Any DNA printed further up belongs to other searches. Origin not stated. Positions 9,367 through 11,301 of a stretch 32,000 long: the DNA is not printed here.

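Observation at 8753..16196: nuo-collinear nine-gene operon (A-B-CD-H-I-J-K-L-N) whose catalytic subunits are still [NiFe]-hydrogenase type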

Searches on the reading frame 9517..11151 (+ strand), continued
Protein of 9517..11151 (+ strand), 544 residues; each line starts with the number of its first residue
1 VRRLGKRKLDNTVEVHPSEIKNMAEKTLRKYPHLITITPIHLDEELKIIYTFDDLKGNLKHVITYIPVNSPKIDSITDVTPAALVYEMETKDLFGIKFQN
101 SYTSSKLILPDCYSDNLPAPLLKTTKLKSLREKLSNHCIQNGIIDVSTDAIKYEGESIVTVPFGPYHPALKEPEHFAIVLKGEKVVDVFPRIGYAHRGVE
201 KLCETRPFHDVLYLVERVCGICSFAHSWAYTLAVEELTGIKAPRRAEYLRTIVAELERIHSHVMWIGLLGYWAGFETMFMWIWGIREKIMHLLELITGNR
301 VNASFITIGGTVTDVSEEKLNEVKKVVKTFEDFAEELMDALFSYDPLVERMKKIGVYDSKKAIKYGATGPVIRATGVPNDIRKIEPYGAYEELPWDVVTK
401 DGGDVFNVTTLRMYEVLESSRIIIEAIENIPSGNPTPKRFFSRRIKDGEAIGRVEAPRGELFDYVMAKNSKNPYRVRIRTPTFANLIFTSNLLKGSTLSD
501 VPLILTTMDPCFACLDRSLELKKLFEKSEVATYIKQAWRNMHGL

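Call 49: search_solved_structures(query=window:9517-11151:+, max_evalue=1e-60, show_alignments=4)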
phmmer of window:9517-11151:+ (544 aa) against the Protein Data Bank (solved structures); distinct sequences matched with E-value up to 1e-60: 4.
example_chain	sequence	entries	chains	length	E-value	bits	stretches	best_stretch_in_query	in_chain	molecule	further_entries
6cfw_L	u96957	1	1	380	4.4e-85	289.5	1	158-517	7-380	Membrane-bound hydrogenase subunit alpha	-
7z0s_E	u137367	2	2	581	2.8e-81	276.9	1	65-533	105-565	Formate hydrogenlyase subunit 5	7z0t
7q5y_B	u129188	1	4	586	1.9e-62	214.7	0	62-430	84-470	NADH-quinone oxidoreductase subunit C/D 2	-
2fug_4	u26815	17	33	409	1.8e-61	211.5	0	151-433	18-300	NADH-quinone oxidoreductase chain 4 | NADH-QUINONE OXIDOREDUCTASE SUBUNIT 4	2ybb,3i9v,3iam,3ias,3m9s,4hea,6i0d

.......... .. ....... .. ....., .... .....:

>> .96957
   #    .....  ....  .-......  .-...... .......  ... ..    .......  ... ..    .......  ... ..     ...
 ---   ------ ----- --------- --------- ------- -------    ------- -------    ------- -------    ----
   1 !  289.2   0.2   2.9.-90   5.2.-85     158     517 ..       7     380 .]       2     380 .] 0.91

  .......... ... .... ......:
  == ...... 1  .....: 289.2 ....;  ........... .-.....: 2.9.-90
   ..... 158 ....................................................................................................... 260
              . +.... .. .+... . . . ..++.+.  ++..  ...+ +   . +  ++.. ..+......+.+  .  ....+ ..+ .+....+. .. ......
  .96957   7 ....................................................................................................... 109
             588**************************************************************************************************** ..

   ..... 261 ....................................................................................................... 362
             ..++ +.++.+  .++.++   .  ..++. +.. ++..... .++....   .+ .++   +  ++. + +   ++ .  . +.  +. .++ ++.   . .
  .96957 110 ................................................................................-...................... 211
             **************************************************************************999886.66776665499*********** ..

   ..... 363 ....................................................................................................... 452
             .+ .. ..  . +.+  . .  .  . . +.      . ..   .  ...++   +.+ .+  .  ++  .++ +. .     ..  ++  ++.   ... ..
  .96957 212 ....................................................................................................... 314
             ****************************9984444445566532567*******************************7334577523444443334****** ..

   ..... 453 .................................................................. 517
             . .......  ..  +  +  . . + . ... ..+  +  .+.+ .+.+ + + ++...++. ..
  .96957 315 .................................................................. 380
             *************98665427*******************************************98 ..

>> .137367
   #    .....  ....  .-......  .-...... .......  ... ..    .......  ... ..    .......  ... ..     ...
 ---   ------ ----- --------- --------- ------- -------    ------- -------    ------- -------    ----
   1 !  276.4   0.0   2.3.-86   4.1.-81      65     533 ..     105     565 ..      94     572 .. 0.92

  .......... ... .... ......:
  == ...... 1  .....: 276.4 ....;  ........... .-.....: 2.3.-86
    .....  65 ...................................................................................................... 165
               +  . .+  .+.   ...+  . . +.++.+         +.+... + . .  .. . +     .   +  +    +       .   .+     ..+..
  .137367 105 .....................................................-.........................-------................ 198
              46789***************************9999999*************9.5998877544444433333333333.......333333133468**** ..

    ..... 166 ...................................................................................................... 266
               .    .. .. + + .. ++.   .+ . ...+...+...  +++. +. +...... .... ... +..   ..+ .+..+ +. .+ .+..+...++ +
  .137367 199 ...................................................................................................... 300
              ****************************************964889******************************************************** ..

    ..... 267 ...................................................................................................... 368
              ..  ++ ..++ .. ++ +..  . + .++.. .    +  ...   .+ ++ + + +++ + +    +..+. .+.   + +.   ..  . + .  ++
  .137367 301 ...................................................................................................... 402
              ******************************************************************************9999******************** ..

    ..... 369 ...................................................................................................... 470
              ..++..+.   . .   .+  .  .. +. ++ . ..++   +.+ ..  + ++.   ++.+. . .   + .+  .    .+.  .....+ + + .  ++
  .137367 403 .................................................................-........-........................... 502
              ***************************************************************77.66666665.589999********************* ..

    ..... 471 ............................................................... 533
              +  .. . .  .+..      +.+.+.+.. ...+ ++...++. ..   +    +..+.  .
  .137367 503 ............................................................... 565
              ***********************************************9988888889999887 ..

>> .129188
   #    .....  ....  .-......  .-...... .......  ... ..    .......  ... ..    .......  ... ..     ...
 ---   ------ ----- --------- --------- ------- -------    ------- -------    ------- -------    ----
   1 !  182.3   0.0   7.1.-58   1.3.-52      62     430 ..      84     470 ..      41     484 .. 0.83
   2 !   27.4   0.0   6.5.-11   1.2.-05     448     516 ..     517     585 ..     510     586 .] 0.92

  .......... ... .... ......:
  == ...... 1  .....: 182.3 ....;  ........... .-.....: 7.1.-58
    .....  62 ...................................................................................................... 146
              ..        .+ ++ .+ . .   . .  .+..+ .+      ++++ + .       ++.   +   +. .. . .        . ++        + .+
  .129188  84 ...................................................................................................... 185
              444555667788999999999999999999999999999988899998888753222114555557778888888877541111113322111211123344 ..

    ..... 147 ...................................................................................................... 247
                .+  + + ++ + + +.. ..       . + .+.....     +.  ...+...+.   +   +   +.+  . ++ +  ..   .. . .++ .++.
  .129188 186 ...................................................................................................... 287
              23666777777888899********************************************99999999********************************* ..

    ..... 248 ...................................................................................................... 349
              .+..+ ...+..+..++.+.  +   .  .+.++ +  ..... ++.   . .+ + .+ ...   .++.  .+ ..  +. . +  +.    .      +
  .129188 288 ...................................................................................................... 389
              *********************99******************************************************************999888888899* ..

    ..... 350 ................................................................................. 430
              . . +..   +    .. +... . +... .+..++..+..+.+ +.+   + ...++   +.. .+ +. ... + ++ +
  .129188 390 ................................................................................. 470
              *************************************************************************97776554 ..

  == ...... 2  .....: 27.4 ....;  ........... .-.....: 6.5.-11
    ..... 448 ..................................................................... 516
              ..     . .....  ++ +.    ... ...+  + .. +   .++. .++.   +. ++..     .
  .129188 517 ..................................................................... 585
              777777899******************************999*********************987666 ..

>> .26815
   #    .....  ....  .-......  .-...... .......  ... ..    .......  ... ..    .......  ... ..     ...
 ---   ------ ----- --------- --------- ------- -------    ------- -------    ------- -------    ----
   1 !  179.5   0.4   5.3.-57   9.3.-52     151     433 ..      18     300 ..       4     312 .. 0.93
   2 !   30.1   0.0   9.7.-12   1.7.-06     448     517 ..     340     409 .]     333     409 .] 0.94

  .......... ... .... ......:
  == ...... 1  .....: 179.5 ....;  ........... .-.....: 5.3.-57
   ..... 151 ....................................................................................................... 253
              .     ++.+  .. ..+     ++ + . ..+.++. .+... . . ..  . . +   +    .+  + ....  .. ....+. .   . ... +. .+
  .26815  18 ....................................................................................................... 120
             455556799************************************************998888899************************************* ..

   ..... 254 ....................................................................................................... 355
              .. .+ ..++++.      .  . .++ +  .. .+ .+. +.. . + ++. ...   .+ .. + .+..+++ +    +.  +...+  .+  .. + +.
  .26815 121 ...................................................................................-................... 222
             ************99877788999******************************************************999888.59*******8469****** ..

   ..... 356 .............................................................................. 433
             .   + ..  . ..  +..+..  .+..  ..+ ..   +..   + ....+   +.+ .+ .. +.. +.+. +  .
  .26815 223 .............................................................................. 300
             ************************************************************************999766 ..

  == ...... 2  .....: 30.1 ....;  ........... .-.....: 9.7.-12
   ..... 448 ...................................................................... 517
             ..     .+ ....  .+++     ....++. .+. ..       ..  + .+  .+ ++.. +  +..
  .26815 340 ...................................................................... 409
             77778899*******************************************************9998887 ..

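Call 51: find_encoding_contigs(protein=P0093, flank=10000, max_places=1)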
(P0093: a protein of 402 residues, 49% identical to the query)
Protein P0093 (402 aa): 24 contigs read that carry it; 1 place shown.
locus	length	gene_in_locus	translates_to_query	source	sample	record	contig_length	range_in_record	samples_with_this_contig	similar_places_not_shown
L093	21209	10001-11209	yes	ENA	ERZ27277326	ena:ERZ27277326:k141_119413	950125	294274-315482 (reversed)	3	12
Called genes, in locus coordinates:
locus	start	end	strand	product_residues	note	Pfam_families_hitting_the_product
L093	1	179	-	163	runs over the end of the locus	-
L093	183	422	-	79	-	-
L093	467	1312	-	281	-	-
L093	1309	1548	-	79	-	PF00833:Ribosomal_S17e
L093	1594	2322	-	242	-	PF01026:TatD_DNase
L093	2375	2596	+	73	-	PF00125:Histone (weak), PF00808:CBFD_NFYB_HMF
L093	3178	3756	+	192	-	-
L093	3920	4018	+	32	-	-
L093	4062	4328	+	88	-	-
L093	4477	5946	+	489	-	-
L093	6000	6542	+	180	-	PF00382:TFIIB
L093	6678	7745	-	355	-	PF01637:ATPase_2, PF13173:AAA_14 (faint), PF13401:AAA_22, PF21100:WHD_MCM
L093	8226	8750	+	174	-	PF01750:HycI (weak)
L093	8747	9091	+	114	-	-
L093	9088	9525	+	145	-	PF01058:Oxidored_q6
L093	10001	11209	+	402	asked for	PF00374:NiFeSe_Hases, PF00346:Complex1_49kDa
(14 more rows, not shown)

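Call 52: find_encoding_contigs(protein=P0058, flank=10000, max_places=1)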
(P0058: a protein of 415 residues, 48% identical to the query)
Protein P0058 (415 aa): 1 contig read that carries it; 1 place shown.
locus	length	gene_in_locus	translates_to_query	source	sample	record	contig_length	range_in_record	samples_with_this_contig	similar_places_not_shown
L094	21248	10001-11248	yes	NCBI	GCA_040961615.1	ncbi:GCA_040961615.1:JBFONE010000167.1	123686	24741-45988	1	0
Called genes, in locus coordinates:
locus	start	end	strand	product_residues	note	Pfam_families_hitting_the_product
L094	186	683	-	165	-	PF00258:Flavodoxin_1, PF12641:Flavodoxin_3 (weak)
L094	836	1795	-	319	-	PF02775:TPP_enzyme_C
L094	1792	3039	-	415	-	PF01855:POR_N, PF17147:PFOR_II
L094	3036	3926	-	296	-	PF01558:POR, PF00037:Fer4 (weak), PF12797:Fer4_2 (faint), PF12837:Fer4_6 (faint), PF12838:Fer4_7 (weak), PF13237:Fer4_10 (faint), PF14697:Fer4_21 (weak)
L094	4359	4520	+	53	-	-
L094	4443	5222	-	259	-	PF01566:Nramp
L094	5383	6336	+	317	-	PF11583:AurF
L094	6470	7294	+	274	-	PF06745:ATPase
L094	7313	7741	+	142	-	PF00903:Glyoxalase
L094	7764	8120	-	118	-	PF01155:HypA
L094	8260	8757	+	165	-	PF01750:HycI (weak)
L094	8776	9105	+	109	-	-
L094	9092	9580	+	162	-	PF01058:Oxidored_q6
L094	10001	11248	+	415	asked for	PF00374:NiFeSe_Hases, PF00346:Complex1_49kDa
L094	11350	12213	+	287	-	PF00146:NADHdh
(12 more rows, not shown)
